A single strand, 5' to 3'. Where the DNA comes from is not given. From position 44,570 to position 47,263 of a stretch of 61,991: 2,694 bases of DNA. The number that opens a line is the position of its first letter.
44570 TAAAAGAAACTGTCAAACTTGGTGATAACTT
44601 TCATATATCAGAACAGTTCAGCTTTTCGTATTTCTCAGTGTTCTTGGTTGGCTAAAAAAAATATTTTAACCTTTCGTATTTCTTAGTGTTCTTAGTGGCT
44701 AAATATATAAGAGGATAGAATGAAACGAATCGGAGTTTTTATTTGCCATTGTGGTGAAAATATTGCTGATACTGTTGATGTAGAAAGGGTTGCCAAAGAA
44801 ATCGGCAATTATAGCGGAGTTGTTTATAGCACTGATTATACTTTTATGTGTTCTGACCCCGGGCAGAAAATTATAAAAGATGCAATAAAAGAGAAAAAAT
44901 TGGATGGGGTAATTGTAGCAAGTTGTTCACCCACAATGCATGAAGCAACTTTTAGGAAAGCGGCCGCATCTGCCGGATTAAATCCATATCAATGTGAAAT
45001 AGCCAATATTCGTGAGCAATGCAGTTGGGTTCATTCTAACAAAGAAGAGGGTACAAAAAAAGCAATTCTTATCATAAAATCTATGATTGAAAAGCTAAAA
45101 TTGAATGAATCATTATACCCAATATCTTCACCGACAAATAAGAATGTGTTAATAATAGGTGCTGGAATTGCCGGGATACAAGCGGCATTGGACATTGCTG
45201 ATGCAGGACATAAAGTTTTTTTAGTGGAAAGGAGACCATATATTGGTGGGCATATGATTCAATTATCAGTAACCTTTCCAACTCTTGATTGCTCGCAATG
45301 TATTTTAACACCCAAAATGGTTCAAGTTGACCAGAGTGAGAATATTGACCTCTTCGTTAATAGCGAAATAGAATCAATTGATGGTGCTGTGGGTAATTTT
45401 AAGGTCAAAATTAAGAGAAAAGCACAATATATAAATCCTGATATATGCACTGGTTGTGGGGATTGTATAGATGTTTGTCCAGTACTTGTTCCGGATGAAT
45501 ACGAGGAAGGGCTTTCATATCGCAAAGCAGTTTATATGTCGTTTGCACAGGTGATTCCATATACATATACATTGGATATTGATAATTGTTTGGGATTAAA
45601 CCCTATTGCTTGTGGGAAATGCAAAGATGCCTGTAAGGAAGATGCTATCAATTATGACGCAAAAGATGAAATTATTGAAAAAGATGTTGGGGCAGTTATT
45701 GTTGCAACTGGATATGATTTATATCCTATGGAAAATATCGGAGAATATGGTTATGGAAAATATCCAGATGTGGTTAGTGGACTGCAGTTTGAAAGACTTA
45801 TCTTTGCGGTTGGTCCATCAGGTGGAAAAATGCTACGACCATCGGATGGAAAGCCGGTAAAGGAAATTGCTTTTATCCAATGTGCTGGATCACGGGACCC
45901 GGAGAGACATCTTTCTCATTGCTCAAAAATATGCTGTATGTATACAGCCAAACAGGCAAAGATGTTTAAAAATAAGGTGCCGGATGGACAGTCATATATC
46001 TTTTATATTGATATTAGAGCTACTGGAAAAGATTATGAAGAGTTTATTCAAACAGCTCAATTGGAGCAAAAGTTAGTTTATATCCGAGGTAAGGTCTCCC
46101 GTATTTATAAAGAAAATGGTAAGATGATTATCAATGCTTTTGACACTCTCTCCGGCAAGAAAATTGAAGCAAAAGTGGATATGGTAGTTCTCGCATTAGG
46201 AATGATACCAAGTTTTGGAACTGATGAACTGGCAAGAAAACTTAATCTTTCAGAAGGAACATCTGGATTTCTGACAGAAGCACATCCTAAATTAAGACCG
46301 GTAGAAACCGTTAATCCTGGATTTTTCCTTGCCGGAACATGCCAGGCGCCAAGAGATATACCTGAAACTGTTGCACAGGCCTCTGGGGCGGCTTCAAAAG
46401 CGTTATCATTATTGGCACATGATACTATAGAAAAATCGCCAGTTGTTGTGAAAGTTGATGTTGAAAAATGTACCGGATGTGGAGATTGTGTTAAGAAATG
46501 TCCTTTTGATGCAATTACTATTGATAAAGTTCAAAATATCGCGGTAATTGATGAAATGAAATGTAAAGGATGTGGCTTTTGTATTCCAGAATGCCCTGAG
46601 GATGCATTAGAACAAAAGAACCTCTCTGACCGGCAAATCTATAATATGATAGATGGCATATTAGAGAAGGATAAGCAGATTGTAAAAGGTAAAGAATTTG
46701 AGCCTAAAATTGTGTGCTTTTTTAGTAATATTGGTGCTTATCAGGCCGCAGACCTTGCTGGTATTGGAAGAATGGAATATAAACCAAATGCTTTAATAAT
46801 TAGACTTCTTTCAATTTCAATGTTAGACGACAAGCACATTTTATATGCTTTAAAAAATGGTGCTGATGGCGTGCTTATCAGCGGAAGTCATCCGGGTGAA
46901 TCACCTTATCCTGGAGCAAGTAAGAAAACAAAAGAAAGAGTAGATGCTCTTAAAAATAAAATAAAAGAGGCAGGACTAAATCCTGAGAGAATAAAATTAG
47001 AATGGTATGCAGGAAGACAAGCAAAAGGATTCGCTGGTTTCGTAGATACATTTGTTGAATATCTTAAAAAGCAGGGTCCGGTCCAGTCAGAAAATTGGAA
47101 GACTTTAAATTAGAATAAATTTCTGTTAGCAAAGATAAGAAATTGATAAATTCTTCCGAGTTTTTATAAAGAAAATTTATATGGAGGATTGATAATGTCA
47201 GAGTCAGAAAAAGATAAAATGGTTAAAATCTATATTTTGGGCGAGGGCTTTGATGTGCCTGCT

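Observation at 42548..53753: Hdr - fumarate reductase - Mvh hydrogenase gene set: candidate cytoplasmic H2/fumarate/ferredoxin bifurcating (or confurcating) complex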

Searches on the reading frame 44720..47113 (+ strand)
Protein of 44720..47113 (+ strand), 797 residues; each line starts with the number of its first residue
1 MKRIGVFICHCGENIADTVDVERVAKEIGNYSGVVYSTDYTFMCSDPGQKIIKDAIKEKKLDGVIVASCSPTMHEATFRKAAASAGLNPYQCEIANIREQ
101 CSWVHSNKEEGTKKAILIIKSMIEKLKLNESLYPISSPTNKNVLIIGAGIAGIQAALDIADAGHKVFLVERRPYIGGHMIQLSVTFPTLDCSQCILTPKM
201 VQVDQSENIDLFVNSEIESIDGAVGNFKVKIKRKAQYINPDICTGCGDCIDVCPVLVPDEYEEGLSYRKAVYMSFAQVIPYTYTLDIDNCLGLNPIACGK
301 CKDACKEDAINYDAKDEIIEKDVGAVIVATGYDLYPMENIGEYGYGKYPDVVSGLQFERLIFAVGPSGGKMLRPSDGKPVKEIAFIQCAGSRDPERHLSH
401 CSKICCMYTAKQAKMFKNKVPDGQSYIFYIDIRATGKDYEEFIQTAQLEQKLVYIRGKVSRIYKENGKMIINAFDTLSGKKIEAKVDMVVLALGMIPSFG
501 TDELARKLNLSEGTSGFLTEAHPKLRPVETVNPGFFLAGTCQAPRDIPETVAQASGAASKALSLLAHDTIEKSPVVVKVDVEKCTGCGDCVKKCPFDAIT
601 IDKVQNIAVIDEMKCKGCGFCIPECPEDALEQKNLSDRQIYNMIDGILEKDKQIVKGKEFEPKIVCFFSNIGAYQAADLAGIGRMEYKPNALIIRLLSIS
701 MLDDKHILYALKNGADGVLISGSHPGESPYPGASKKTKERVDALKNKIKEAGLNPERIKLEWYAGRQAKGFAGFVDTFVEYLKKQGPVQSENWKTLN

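Call 4: search_protein_families(library=pfam, proteins=[window:44720-47113:+], max_evalue=0.001)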
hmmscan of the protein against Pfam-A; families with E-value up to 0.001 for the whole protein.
window:44720-47113:+ (797 aa): 25 families
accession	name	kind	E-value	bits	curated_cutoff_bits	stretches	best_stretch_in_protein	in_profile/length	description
PF02662.21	FlpD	-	3.7e-33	114.6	22.3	1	664-784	1-121/123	Methyl-viologen-reducing hydrogenase, delta subunit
PF00037.32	Fer4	-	5.7e-22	77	21.1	3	577-600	1-24/24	4Fe-4S binding domain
PF12838.12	Fer4_7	-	1.3e-17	64.4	27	2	583-629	1-52/52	4Fe-4S dicluster domain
PF12837.12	Fer4_6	-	6.7e-16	57.8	25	3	576-599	1-24/24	4Fe-4S binding domain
PF13237.11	Fer4_10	-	1.9e-15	57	25.5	2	578-626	3-53/53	4Fe-4S dicluster domain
PF14697.11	Fer4_21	-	5.3e-14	52.5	35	1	578-630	2-57/59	4Fe-4S dicluster domain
PF13484.11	Fer4_16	-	6e-14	53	30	0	583-602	1-20/66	4Fe-4S double cluster binding domain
PF12797.12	Fer4_2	-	1.2e-13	50.4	24.5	2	236-255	3-22/22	4Fe-4S binding domain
PF13187.11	Fer4_9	-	8.7e-11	42.1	27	1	583-629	1-51/52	4Fe-4S dicluster domain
PF07992.20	Pyr_redox_2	-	3.7e-10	40.1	26.1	1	142-229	2-87/291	Pyridine nucleotide-disulphide oxidoreductase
PF12831.13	FAD_oxidored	-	6.5e-09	36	27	1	143-180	2-39/416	FAD dependent oxidoreductase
PF25160.1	LdpA_Fe-S-bd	-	9.6e-09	35.3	27.6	1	590-633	9-46/49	LdpA Fe-S cluster-binding domain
PF01266.30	DAO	-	2.7e-07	30.9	27.9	1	143-177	2-36/353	FAD dependent oxidoreductase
PF13534.11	Fer4_17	-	2.8e-07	31.4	22.2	0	243-308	2-59/61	4Fe-4S dicluster domain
PF13183.11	Fer4_8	-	2.9e-07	31.4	27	0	571-596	46-66/68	4Fe-4S dicluster domain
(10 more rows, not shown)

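Call 8: search_protein_families(library=ncbifam, proteins=[window:44720-47113:+], max_evalue=0.00001)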
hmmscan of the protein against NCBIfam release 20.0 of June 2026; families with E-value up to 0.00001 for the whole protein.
window:44720-47113:+ (797 aa): 71 families (the best 25 are shown)
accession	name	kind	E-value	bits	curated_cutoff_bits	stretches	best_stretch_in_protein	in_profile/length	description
NF040770.1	hetero_SS_HdrA2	exception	5.6e-278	924.2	1100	1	3-791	1-777/777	CoB-CoM heterodisulfide reductase HdrA2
NF041891.1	hdrA_Methbact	equivalog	9.3e-212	705.3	1300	1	3-782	2-758/762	ferredoxin:CoB-CoM heterodisulfide reductase subunit HdrA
NF041778.1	hetero_SS_HdrA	equivalog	2e-192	641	1400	1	2-742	6-734/771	ferredoxin:CoB-CoM heterodisulfide reductase subunit HdrA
NF045873.1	F420_non_VhuD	exception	1.4e-18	67.2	215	1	661-787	1-127/132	F420-non-reducing hydrogenase iron-sulfur subunit VhuD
NF005503.0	PRK07118.1-2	equivalog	4.1e-16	59.1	252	1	583-638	139-192/292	RnfABCDGE type electron transport complex subunit B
TIGR01944.1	rnfB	subfamily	1.7e-15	57.1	68.7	1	567-636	99-166/190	RnfABCDGE type electron transport complex subunit B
NF005504.0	PRK07118.1-3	equivalog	2.6e-15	56.5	437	1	571-639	208-274/293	Fe-S cluster domain-containing protein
TIGR02700.1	flavo_MJ0208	hypoth_equivalog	5.1e-15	55.4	251.35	1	574-632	140-196/234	dihydromethanopterin reductase (acceptor)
NF038196.1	ferrodoxin_EFR1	subfamily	6e-14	52.7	75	1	571-635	174-234/242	EFR1 family ferrodoxin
NF009410.0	PRK12771.1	subfamily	6.2e-13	48.2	516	1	135-179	133-177/566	NAD(P)-binding protein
NF040864.1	HgcB_ferredoxin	equivalog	1.4e-12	47.3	99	1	576-633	8-64/93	mercury methylation ferredoxin HgcB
NF043069.1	T4HPD_activ_SAM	equivalog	4.2e-12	46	425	1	577-632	46-99/299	trans-4-hydroxy-L-proline dehydratase activase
NF043039.1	HgcAB_like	equivalog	1.1e-11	45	285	1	565-630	283-349/350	HgcAB-like fusion protein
NF058577.1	FdxA_fam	equivalog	1.1e-11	44.7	65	1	582-629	7-52/52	4Fe-4S ferredoxin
TIGR02179.1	PorD_KorD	subfamily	6.2e-11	42.3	60.05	1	579-632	22-74/78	2-oxoacid:acceptor oxidoreductase, delta subunit, pyruvate/2-ketoisovalerate family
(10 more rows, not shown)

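Call 46: search_solved_structures(query=window:44720-47113:+, max_evalue=1e-20)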
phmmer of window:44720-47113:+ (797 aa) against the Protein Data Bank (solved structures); distinct sequences matched with E-value up to 1e-20: 8.
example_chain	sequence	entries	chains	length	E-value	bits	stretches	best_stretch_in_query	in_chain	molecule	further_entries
5odc_A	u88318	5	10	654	9.6e-197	659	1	3-648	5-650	Heterodisulfide reductase, subunit A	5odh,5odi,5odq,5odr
8rvu_a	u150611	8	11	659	1.7e-193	648.3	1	3-649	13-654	H(2):CoB-CoM heterodisulfide,ferredoxin reductase subunit A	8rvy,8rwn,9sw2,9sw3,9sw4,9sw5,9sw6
8rvv_A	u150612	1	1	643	3.6e-193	647.2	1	3-647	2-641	H(2):CoB-CoM heterodisulfide,ferredoxin reductase subunit A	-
7bkb_A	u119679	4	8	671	1.2e-186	625.7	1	3-647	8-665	CoB--CoM heterodisulfide reductase iron-sulfur subunit A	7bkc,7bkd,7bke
9sfi_A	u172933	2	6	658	3.5e-175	587.7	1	3-653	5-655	CoB--CoM heterodisulfide reductase iron-sulfur subunit A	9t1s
6tjr_A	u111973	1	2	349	3.1e-41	144.7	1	322-564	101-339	Fumarate reductase/succinate dehydrogenase flavoprotein domain protein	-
5odc_D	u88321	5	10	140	2.1e-21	79.1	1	659-789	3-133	Methyl-viologen reducing hydrogenase subunit D | Methyl-viologen reducing hydrogenase, subunit D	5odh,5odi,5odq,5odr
8rvu_F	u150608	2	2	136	3.6e-21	78.4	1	659-789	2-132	Methyl viologen-reducing hydrogenase, subunit D-related protein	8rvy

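Call 62: search_solved_structures(query=window:44720-47113:+, max_evalue=1e-190, show_alignments=1)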
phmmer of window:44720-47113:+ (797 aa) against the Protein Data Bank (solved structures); distinct sequences matched with E-value up to 1e-190: 3.
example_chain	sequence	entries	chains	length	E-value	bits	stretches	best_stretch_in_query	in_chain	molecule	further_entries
5odc_A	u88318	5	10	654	9.6e-197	659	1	3-648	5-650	Heterodisulfide reductase, subunit A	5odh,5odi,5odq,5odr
8rvu_a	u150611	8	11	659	1.7e-193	648.3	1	3-649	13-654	H(2):CoB-CoM heterodisulfide,ferredoxin reductase subunit A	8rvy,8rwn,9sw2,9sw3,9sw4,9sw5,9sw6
8rvv_A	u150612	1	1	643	3.6e-193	647.2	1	3-647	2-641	H(2):CoB-CoM heterodisulfide,ferredoxin reductase subunit A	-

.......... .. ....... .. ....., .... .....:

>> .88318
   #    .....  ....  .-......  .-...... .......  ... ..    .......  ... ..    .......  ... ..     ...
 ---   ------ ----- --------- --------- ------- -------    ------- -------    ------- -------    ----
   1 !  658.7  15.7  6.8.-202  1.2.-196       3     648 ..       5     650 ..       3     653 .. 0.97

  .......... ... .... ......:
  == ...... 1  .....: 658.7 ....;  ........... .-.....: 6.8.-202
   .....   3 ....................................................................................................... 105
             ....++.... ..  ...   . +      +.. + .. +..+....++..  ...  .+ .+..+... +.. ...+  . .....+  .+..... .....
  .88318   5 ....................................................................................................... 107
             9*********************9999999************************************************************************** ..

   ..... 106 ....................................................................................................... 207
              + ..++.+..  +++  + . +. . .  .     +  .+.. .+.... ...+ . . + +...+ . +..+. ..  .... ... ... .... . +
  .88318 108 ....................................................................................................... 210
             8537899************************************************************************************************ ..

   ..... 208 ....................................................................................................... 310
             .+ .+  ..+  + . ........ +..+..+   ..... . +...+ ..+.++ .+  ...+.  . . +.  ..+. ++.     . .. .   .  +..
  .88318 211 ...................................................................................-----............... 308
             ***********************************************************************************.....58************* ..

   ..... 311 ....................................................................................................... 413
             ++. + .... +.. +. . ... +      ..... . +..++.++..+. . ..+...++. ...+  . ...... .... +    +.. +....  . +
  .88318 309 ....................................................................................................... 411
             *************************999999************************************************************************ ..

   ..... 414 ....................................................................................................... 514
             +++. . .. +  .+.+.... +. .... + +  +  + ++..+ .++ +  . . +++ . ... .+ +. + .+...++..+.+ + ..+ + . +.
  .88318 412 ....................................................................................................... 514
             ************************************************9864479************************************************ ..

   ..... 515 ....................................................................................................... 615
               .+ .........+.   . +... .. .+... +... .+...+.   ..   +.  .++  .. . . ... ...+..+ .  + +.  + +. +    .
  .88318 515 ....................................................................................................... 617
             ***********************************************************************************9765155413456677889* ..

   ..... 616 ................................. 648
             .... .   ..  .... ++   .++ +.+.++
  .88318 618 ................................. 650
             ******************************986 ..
